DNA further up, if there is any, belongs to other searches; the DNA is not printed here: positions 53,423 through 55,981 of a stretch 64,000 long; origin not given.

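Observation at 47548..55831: Cytoplasmic and lipoprotein paralogues of one unknown large protein, with the exported copy beside a lipoprotein sulfatase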

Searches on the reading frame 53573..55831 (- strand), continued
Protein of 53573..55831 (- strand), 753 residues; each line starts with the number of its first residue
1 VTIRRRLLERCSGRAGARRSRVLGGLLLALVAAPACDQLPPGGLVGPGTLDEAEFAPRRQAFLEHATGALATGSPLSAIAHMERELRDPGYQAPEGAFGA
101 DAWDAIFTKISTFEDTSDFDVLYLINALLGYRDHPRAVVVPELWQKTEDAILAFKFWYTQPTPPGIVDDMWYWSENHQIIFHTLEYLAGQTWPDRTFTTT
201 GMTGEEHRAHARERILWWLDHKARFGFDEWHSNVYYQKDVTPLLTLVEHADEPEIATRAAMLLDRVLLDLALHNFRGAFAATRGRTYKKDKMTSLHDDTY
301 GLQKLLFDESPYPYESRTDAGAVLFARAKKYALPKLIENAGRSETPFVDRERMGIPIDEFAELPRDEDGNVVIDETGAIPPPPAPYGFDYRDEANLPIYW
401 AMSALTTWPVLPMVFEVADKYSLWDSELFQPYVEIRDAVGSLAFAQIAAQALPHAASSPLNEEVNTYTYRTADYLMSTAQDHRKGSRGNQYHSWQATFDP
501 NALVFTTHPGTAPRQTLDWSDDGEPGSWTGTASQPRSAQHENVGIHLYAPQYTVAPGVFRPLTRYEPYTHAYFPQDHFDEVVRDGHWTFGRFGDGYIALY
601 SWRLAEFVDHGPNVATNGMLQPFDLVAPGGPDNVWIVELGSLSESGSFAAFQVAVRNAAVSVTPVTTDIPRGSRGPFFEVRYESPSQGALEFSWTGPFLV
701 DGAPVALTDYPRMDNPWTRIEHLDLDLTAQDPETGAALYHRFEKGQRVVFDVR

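Call 50: search_protein_families(library=pfam, proteins=[P0247, P0249, P0255, P0256, P0292, P0297, P0381, P0374, P0365], max_evalue=0.01)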
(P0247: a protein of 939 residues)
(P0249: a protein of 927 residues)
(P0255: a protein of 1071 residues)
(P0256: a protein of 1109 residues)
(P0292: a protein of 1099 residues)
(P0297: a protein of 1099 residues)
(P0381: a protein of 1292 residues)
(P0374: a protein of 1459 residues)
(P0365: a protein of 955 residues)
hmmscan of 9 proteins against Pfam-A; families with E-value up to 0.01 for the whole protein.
P0247 (939 aa): 1 family
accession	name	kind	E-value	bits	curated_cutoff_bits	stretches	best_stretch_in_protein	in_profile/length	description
PF00395.25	SLH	-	2.3e-17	63.1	20.8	2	882-920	4-44/44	S-layer homology domain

P0249 (927 aa): 1 family
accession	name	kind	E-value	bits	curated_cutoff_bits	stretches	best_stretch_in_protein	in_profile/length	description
PF00395.25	SLH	-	3.5e-29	100.9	20.8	3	183-226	1-44/44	S-layer homology domain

P0255 (1071 aa): 1 family
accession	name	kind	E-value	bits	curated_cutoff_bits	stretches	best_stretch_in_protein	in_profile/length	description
PF07470.19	Glyco_hydro_88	-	8.7e-49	166.8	26.6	1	25-350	24-350/352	Glycosyl Hydrolase Family 88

P0256 (1109 aa): 1 family
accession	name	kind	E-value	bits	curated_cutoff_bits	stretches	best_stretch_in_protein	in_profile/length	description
PF03372.29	Exo_endo_phos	-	8.4e-05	22.9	24.5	1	839-1022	10-160/225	Endonuclease/Exonuclease/phosphatase family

P0292 (1099 aa): 1 family
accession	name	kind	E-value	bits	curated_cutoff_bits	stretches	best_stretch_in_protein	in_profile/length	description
PF07470.19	Glyco_hydro_88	-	4.4e-52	177.6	26.6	1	772-1094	11-348/352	Glycosyl Hydrolase Family 88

P0297 (1099 aa): 1 family
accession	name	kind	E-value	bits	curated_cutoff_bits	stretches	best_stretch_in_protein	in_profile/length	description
PF07470.19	Glyco_hydro_88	-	5.8e-50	170.7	26.6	1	111-430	23-348/352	Glycosyl Hydrolase Family 88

P0381 (1292 aa): 3 families
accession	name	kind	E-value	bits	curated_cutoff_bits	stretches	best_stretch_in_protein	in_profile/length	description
PF01477.28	PLAT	-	3.2e-10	41.2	23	1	1182-1283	1-106/117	PLAT/LH2 domain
PF13653.12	GDPD_2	-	0.0003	21.6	27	1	1124-1149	4-29/30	Glycerophosphoryl diester phosphodiesterase family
PF03009.23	GDPD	-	0.00072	20.2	23.6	0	1123-1150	216-243/244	Glycerophosphoryl diester phosphodiesterase family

P0374 (1459 aa): 1 family
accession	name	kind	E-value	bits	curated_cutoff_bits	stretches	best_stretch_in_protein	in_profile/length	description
PF03372.29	Exo_endo_phos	-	1.7e-07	31.7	24.5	1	1037-1278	15-204/225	Endonuclease/Exonuclease/phosphatase family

P0365 (955 aa): 1 family
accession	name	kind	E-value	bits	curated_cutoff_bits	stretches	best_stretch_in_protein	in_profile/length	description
PF07470.19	Glyco_hydro_88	-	4.7e-47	161.1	26.6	1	616-949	14-351/352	Glycosyl Hydrolase Family 88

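Call 52: find_related_loci(query=A1, collection=genome_contigs, flank=10000)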
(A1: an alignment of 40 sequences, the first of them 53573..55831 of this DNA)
Query A1 (753 aa) in genome_contigs; peptide patterns used: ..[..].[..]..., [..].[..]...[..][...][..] (x = any residue, [..] = any of these).
598 stretches matched a pattern (row limit reached: there are more); 584 encode a relative of the query (tblastn E <= 1e-3); the best 80 are kept; 80 distinct loci.
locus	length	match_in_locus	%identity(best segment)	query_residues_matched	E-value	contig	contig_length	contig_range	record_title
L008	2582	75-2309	70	7-752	0e+0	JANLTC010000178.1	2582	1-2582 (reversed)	MAG: Deltaproteobacteria bacterium isolate OTE_25_metabat_248 OTE_25_k141_225124, whole genome shotgun sequence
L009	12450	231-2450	70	1-752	0e+0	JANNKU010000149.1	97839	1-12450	MAG: Deltaproteobacteria bacterium isolate SOY_38_metabat_69 SOY_38_k141_118842, whole genome shotgun sequence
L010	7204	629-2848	69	1-752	0e+0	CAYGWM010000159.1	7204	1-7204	MAG TPA_asm: uncultured Spirochaetales bacterium isolate ERP119294_co1_322 genome assembly, contig: NODE_15199_length_72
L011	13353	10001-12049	63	58-753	0e+0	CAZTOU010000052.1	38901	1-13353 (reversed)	MAG TPA_asm: uncultured Spirochaetales bacterium isolate binchicken_co142_37 genome assembly, contig: NODE_2907_length_3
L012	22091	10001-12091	53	11-719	0e+0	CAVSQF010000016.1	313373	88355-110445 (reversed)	MAG: uncultured delta proteobacterium isolate MFD01476.bin.1.163 genome assembly, contig: contig_16554, whole genome sho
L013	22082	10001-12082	50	10-719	0e+0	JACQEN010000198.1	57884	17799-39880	MAG: Deltaproteobacteria bacterium isolate NC_groundwater_1022_Pr1_S-0.65um_62_10 Montesol18_Sp65_coassembly_scaffold_74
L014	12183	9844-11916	52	16-719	0e+0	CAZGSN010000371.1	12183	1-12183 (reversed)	MAG TPA_asm: uncultured Candidatus Binatia bacterium isolate binchicken_co200_33 genome assembly, contig: k141_24033, wh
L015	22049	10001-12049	52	48-750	0e+0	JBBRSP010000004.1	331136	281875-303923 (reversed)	MAG: Candidatus Binatia bacterium isolate La2_metabat2.097 La2_metabat2.097_K_2497670L331136_cov_23.1371, whole genome s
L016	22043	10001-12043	51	50-750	0e+0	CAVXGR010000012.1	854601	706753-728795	MAG: uncultured delta proteobacterium isolate MFD02416.bin.1.411 genome assembly, contig: contig_4101, whole genome shot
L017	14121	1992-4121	49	18-750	0e+0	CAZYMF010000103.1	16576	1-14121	MAG TPA_asm: uncultured Candidatus Binatia bacterium isolate SRP214966_co3_99 genome assembly, contig: NODE_5053_length_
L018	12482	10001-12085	49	10-722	0e+0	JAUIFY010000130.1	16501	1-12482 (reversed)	MAG: bacterium isolate Co_bin.122 NODE_19492_length_16501_cov_1.165690, whole genome shotgun sequence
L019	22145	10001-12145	51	26-750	0e+0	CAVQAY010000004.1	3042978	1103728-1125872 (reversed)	MAG: uncultured delta proteobacterium isolate MFD09964.bin.1.374 genome assembly, contig: contig_6667, whole genome shot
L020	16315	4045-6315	46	4-750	0e+0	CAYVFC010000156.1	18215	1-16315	MAG TPA_asm: uncultured Sandaracinaceae bacterium isolate binchicken_co178_212 genome assembly, contig: NODE_3959_length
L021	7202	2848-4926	48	35-747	0e+0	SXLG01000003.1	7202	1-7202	MAG: Proteobacteria bacterium isolate F1-120-MAGs134 F1-120__c7502, whole genome shotgun sequence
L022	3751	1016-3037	50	55-749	0e+0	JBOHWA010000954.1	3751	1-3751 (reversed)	MAG: Candidatus Binatia bacterium isolate H1-B2_metabat2.bin.22_sub k127_53240, whole genome shotgun sequence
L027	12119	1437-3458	50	32-724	0e+0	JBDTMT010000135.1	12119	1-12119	MAG: bacterium isolate cluster3_bin.132 NODE_22591_length_12119_cov_7.406664, whole genome shotgun sequence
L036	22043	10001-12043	49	48-749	0e+0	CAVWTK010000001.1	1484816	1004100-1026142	MAG: uncultured bacterium isolate MFD05442.bin.2.281 genome assembly, contig: contig_10185, whole genome shotgun sequenc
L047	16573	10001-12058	48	22-721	0e+0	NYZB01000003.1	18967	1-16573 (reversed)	MAG: Deltaproteobacteria bacterium isolate ARS66 70059, whole genome shotgun sequence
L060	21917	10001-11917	42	88-729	2e-156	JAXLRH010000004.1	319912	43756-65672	MAG: Acidimicrobiales bacterium isolate STL-ACT4 C2.83.fa-4, whole genome shotgun sequence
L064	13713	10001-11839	42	106-733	1e-150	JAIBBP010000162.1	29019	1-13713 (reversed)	MAG: Microthrixaceae bacterium isolate SSF14 UP4B101214_NODE_1202_length_29019_cov_5.694033, whole genome shotgun sequen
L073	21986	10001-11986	40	58-724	5e-139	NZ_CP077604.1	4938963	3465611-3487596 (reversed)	Aquihabitans sp. G128 chromosome, complete genome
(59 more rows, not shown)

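Call 58: search_protein_families(library=pfam, proteins=[L036:8634-9701:-, L010:5595-7172:+, L009:5632-8010:+, L010:4621-6342:-, L027:91-1023:+, L047:12162-14006:+, L064:8651-9679:-, L073:4110-5027:-, L047:8192-9121:+, L060:7503-9740:+], max_evalue=0.001)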
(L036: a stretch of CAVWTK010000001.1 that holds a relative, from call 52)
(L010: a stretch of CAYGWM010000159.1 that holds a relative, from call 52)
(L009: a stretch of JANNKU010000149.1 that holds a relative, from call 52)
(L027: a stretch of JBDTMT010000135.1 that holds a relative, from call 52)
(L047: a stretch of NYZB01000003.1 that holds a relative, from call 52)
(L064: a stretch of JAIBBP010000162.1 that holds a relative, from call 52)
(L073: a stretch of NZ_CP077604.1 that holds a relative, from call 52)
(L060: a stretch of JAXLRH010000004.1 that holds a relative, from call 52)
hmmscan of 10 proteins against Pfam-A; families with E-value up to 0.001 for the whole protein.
L036:8634-9701:- (356 aa): 0 families

L010:5595-7172:+ (526 aa): 0 families

L009:5632-8010:+ (793 aa): 1 family
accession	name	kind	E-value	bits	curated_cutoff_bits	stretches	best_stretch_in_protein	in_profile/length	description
PF00724.26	Oxidored_FMN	-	6e-20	72.2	27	1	370-589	15-233/342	NADH:flavin oxidoreductase / NADH oxidase family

L010:4621-6342:- (574 aa): 0 families

L027:91-1023:+ (311 aa): 0 families

L047:12162-14006:+ (615 aa): 1 family
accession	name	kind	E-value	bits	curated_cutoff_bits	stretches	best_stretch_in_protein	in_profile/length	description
PF01261.30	AP_endonuc_2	-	1.2e-18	68.2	31.1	1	374-607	3-246/249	Xylose isomerase-like TIM barrel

L064:8651-9679:- (343 aa): 3 families
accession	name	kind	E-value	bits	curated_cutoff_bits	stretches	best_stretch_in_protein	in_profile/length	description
PF22725.1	GFO_IDH_MocA_C3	-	7.9e-16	58.6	27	1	136-266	3-124/124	GFO/IDH/MocA C-terminal domain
PF02894.22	GFO_IDH_MocA_C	-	1.1e-09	38.8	22.9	1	140-274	3-132/218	Oxidoreductase family, C-terminal alpha/beta domain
PF01408.29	GFO_IDH_MocA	-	3.4e-05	24.9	24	1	60-111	54-105/120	Oxidoreductase family, NAD-binding Rossmann fold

L073:4110-5027:- (306 aa): 1 family
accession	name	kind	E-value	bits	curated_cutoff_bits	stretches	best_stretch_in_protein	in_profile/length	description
PF00296.26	Bac_luciferase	-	4e-53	181.2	27.9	1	16-272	1-244/314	Luciferase-like monooxygenase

L047:8192-9121:+ (310 aa): 4 families
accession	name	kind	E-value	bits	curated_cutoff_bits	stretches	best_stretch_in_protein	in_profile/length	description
PF00106.31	adh_short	-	8.2e-54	182.5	26.6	1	58-244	2-191/195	short chain dehydrogenase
PF13561.12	adh_short_C2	-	4.2e-53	180.8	27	1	65-299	3-236/236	Enoyl-(Acyl carrier protein) reductase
PF08659.16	KR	-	6.9e-11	42.8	22.6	1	60-216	4-163/180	KR domain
PF01370.27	Epimerase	-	5.1e-06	26.5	20.9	1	60-189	2-115/240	NAD dependent epimerase/dehydratase family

L060:7503-9740:+ (746 aa): 0 families

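Call 78: search_protein_families(library=pfam, alignment_id=A3, max_evalue=0.001)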
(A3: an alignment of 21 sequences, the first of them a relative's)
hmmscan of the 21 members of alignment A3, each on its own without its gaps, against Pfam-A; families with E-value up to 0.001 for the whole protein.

A. member 1, P0267 (1066 aa): 1 family
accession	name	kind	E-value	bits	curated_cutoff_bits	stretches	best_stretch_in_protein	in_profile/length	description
PF18998.6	Flg_new_2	-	2e-30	105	23.6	3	870-939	1-71/73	Divergent InlB B-repeat domain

B. families by the number of members that match (of 21 scanned): 4 families
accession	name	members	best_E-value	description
PF07470.19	Glyco_hydro_88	2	1.4e-56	Glycosyl Hydrolase Family 88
PF16670.11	PI-PLC-C1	1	8.2e-74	Phosphoinositide phospholipase C, Ca2+-dependent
PF18998.6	Flg_new_2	1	2e-30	Divergent InlB B-repeat domain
PF00388.25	PI-PLC-X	1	2.8e-05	Phosphatidylinositol-specific phospholipase C, X domain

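Call 100: list_cluster_members(proteins=[P0255, P0292, P0297, P0365, P0247, P0249, P0256, P0381])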
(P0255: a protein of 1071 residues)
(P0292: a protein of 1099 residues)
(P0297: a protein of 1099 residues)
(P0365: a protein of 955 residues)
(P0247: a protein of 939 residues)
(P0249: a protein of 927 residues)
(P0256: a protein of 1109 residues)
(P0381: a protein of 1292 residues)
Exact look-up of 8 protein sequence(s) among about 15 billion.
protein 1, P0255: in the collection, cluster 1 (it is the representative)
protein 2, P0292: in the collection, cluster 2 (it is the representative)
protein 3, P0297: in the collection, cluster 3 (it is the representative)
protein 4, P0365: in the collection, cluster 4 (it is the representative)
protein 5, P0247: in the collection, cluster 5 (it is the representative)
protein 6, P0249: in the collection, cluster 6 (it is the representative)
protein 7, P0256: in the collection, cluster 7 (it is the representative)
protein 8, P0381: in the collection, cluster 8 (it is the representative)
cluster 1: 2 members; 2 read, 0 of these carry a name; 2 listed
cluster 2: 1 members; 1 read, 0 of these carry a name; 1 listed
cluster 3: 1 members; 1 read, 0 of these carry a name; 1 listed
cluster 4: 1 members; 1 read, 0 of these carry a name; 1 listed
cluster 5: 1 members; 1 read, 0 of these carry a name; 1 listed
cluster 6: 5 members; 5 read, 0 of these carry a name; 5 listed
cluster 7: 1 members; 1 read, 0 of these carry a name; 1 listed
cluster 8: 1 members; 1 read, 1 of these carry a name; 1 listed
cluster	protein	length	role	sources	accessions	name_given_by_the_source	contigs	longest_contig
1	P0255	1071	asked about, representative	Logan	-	-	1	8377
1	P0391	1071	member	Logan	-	-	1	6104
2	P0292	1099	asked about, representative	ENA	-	-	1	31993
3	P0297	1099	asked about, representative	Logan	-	-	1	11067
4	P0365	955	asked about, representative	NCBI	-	-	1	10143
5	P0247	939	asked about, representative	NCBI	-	-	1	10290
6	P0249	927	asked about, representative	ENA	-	-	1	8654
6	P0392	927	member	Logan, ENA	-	-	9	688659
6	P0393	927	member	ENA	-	-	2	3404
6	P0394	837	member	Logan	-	-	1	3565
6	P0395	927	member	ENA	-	-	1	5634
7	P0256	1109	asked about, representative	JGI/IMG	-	-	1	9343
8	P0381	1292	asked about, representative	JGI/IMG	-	hypothetical protein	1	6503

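Call 101: find_encoding_contigs(protein=P0292, flank=10000, max_places=1)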
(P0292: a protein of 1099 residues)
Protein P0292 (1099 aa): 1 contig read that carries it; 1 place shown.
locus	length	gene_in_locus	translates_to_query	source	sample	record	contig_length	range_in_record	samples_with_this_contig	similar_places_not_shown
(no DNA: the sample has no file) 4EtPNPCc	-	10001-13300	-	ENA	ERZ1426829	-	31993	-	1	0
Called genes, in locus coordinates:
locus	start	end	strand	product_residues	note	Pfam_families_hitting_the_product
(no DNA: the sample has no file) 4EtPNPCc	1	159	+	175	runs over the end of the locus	PF03652:RuvX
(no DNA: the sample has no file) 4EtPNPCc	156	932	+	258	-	PF00005:ABC_tran, PF13401:AAA_22 (faint), PF13604:AAA_30 (faint), PF00004:AAA (faint), PF13304:AAA_21 (weak)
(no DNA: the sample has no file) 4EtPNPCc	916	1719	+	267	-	PF01061:ABC2_membrane, PF12698:ABC2_membrane_3 (weak)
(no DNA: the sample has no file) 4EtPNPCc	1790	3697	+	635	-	PF08308:PEGA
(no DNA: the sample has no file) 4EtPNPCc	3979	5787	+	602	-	PF00526:Dicty_CTDC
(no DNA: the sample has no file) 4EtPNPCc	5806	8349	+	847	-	PF13884:Peptidase_S74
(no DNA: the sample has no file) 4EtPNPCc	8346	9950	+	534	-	-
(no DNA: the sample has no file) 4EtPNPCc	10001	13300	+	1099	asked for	PF07470:Glyco_hydro_88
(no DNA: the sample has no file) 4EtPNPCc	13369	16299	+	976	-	-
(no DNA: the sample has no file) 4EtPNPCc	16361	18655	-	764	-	PF08267:Meth_synt_1, PF01717:Meth_synt_2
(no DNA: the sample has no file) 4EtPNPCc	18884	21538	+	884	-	PF00112:Peptidase_C1 (faint), PF00801:PKD (weak), PF18911:PKD_4, PF18981:InlK_D3 (faint)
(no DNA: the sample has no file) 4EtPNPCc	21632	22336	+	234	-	PF06210:DUF1003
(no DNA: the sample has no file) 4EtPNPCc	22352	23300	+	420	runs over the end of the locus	PF07690:MFS_1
